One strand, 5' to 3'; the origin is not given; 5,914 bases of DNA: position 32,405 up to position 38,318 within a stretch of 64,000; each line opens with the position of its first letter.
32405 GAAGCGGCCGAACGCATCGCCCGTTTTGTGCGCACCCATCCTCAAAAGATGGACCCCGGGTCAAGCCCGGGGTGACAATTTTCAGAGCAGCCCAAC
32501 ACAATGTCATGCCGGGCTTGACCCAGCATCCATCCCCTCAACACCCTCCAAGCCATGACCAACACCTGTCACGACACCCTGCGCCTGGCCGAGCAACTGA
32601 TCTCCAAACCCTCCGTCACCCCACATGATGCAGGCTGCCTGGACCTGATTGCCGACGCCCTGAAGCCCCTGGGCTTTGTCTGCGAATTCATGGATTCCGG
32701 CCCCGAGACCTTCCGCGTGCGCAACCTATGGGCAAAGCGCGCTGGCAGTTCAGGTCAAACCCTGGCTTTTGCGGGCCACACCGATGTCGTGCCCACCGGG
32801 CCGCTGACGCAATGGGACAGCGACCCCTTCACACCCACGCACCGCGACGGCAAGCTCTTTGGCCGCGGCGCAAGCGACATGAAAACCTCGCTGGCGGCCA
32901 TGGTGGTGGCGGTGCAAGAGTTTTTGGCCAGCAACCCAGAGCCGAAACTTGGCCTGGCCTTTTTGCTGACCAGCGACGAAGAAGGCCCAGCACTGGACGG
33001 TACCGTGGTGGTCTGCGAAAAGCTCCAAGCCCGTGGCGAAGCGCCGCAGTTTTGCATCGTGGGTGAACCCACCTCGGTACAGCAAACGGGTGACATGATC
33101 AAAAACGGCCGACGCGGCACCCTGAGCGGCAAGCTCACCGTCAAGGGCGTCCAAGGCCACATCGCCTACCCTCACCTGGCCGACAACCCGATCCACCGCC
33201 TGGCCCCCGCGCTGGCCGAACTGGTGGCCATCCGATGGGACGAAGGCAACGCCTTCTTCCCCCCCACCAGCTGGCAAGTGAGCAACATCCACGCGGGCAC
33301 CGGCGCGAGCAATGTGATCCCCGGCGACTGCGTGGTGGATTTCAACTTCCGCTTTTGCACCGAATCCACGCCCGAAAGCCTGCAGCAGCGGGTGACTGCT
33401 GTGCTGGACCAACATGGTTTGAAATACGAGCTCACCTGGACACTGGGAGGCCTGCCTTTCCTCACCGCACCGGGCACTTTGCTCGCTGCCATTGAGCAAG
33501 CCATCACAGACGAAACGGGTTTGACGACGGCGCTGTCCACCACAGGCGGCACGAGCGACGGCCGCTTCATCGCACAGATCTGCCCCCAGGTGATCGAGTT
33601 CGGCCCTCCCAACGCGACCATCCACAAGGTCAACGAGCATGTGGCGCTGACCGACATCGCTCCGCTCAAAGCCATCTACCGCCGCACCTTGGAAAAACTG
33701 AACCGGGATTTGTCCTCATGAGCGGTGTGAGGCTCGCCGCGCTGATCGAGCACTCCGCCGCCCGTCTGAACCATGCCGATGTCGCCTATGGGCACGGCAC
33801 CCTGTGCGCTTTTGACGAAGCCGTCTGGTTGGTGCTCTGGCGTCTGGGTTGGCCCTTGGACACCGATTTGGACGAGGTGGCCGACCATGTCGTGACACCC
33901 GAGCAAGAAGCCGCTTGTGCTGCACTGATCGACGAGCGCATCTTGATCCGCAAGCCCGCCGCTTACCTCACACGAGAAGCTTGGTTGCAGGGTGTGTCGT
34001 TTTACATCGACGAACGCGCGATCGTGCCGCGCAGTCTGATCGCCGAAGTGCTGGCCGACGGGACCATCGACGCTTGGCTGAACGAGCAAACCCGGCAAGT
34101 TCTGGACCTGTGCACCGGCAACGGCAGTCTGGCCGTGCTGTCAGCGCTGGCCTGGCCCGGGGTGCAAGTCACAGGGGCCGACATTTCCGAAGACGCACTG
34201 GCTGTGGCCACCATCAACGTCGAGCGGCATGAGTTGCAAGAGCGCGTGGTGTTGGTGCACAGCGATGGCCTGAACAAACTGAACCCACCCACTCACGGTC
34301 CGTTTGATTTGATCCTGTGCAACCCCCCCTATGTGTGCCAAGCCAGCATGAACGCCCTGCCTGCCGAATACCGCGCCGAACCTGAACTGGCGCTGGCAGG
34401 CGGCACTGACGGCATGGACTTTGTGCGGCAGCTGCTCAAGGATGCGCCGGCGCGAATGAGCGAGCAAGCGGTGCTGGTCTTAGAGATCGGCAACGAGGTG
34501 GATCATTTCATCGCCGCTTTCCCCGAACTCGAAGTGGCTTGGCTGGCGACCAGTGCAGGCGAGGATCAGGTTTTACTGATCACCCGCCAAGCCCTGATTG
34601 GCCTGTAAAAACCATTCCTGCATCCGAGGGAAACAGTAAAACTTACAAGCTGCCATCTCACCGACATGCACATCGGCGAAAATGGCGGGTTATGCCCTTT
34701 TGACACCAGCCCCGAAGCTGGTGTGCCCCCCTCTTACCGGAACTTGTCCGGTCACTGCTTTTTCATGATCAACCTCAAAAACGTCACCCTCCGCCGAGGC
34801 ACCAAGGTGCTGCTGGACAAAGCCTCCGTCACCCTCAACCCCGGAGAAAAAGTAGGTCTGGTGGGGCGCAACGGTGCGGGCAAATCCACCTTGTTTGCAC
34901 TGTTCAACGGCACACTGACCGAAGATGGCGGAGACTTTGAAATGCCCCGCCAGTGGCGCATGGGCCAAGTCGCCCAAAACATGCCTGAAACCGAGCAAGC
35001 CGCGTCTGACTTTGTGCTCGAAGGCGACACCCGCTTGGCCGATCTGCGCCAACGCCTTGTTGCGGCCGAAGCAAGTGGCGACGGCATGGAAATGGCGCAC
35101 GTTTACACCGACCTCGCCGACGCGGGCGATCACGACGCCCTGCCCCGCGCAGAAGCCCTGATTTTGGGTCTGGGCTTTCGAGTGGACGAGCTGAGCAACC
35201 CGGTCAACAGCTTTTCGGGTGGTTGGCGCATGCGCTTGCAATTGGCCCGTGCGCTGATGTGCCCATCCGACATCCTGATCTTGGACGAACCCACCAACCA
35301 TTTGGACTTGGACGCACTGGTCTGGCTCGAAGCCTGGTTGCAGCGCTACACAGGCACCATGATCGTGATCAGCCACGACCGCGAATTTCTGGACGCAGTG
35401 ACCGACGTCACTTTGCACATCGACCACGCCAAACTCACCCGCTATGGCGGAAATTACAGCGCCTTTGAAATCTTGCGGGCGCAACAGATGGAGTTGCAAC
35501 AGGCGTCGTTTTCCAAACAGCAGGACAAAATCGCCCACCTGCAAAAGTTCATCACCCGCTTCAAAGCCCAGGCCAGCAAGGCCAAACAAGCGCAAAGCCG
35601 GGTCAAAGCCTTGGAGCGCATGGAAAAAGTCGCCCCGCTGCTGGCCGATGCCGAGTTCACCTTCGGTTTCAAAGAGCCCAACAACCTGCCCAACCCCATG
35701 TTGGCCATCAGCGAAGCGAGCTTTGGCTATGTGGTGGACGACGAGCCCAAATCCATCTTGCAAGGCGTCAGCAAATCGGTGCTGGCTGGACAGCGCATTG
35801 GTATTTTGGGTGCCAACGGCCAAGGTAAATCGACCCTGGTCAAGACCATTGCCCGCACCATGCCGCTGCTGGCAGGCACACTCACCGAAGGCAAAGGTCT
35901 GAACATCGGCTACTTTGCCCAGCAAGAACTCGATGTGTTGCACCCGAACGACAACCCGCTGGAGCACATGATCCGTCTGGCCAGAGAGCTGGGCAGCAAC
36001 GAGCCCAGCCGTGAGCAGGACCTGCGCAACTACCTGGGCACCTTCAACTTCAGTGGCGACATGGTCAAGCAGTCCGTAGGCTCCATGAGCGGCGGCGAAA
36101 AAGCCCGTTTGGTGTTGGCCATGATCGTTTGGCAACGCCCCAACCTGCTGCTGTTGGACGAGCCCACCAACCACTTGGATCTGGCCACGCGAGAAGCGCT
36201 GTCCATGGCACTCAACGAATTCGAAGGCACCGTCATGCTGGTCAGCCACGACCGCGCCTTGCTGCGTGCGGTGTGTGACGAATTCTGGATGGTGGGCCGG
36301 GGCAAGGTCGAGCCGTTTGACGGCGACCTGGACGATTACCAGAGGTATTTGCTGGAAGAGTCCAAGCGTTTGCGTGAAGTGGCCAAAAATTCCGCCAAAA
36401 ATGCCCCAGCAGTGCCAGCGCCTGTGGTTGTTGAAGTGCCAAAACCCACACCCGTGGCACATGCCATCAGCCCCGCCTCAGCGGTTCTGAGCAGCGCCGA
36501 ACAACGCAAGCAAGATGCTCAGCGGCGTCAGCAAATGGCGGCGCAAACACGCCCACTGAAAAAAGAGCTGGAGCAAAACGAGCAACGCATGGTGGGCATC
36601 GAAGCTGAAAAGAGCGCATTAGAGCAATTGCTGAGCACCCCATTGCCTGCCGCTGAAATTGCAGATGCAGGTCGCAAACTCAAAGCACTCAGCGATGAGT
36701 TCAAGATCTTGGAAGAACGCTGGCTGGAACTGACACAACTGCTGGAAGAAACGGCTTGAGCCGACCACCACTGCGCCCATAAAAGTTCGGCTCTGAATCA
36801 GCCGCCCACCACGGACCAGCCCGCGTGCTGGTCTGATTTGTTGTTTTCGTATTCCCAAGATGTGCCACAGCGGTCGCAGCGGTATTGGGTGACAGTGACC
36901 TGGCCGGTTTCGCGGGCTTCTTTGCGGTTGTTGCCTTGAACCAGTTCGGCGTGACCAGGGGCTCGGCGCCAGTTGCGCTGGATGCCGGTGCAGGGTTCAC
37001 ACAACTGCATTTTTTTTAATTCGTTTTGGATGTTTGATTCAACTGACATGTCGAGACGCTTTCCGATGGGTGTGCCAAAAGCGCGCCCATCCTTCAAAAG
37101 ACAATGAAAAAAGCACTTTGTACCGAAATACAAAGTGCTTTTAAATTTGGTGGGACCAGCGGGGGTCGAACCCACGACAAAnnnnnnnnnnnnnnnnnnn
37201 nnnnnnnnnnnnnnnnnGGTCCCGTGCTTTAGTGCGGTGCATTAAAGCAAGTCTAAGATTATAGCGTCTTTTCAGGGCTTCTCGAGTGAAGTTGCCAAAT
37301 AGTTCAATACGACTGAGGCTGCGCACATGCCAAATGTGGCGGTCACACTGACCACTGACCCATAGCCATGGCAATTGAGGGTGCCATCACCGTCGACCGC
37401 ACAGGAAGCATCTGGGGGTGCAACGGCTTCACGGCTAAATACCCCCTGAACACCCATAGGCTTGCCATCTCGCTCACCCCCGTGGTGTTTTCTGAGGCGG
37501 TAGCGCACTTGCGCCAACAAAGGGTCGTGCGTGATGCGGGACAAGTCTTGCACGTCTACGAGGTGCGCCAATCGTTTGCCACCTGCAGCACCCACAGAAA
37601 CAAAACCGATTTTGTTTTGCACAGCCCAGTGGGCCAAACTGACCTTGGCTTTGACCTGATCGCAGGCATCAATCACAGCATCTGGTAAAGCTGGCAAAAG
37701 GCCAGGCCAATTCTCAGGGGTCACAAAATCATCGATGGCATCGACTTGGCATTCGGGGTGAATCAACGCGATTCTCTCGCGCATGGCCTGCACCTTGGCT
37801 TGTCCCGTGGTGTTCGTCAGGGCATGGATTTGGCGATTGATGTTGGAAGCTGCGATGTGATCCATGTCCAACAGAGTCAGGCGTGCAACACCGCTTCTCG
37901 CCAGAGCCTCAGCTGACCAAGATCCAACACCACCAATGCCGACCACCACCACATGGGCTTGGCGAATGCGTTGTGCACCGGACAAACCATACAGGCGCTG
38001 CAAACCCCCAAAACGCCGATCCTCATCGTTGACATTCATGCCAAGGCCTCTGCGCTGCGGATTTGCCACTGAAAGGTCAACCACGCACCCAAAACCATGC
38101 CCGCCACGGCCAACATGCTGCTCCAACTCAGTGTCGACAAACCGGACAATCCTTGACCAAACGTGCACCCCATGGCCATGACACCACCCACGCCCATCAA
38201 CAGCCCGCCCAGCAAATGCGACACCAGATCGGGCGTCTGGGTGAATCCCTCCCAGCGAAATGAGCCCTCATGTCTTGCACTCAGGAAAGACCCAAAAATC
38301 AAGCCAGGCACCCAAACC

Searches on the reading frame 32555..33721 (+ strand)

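Call 61: search_protein_families(library=pfam, proteins=[window:32555-33721:+], max_evalue=0.00001)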
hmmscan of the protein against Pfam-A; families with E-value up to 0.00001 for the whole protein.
window:32555-33721:+ (388 aa): 2 families
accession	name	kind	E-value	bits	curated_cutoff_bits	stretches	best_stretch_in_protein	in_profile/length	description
PF01546.33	Peptidase_M20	-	5.7e-45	154.2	24.6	1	71-381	1-206/206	Peptidase family M20/M25/M40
PF07687.19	M20_dimer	-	2.2e-29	102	21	1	184-291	1-106/107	Peptidase dimerisation domain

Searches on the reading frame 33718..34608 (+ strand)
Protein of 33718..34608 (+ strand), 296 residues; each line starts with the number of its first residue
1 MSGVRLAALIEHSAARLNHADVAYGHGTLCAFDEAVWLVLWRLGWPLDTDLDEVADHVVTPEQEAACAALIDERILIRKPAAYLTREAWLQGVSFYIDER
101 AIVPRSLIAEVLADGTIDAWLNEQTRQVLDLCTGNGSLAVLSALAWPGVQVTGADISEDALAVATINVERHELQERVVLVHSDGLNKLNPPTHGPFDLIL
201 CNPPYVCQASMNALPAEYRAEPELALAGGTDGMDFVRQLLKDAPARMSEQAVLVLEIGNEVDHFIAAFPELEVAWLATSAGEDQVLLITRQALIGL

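Call 61: search_protein_families(library=pfam, proteins=[window:33718-34608:+], max_evalue=0.00001)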
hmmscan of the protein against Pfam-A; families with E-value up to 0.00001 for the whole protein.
window:33718-34608:+ (296 aa): 5 families
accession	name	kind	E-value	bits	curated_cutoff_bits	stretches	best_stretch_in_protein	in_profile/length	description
PF05175.20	MTS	-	4.5e-14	52.9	23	1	123-210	30-113/170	Methyltransferase small domain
PF13649.12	Methyltransf_25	-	3.2e-09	37.8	27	1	128-202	1-71/97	Methyltransferase domain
PF13847.12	Methyltransf_31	-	5.7e-09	36.2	27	1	126-205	5-84/145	Methyltransferase domain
PF06325.19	PrmA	-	1.3e-06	28.6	22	1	122-202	159-233/296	Ribosomal protein L11 methyltransferase (PrmA)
PF03602.21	Cons_hypoth95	-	5.8e-06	26.5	24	1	125-210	42-128/182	Conserved hypothetical protein 95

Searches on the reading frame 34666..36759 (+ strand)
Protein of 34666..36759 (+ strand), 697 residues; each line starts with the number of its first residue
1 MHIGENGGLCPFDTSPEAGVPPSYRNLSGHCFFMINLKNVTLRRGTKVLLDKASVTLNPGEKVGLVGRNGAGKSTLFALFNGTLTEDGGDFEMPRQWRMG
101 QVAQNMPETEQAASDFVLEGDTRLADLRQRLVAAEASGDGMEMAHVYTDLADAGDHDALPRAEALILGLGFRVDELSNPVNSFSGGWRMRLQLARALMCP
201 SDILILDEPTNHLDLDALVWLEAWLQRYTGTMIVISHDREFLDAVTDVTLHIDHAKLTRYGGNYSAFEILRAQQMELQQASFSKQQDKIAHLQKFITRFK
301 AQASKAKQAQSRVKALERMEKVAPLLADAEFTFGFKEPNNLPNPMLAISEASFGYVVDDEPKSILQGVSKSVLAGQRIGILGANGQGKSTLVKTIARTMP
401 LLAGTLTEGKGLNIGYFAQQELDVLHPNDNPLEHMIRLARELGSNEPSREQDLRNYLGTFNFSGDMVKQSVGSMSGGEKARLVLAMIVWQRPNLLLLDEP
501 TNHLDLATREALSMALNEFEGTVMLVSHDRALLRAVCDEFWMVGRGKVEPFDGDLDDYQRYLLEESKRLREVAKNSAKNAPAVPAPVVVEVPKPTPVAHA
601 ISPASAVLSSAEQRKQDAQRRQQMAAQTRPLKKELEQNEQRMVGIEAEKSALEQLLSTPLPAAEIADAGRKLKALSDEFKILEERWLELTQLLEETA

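Call 61: search_protein_families(library=pfam, proteins=[window:34666-36759:+], max_evalue=0.00001)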
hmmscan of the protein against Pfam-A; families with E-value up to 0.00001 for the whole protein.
window:34666-36759:+ (697 aa): 7 families
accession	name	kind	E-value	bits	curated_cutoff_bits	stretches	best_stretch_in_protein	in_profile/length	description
PF00005.33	ABC_tran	-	1.1e-46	159.2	25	2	365-502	1-137/137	ABC transporter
PF12848.13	ABC_tran_Xtn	-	2.7e-28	98.3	25.9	1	250-325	1-76/85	ABC transporter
PF13304.12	AAA_21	-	1e-12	49.2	27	0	452-533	220-303/304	AAA domain, putative AbiEii toxin, Type IV TA system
PF02463.25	SMC_N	-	2.3e-10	40.7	40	0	447-535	117-204/220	RecF/RecN/SMC N terminal domain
PF13476.12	AAA_23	-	8.8e-07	30.2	27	0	64-91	23-50/201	AAA domain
PF16326.10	ABC_tran_CTD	-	1.1e-06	29.2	32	1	628-690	3-68/69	ABC transporter C-terminal domain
PF13555.12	AAA_29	-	9.4e-06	25.7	27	0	51-77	13-39/61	P-loop containing region of AAA domain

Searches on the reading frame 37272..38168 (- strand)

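Call 61: search_protein_families(library=pfam, proteins=[window:37272-38168:-], max_evalue=0.00001)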
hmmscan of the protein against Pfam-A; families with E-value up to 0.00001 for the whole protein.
window:37272-38168:- (298 aa): 1 family
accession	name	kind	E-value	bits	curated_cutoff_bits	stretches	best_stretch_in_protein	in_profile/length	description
PF00899.27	ThiF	-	2.7e-37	128.6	28.1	1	59-198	9-147/238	ThiF family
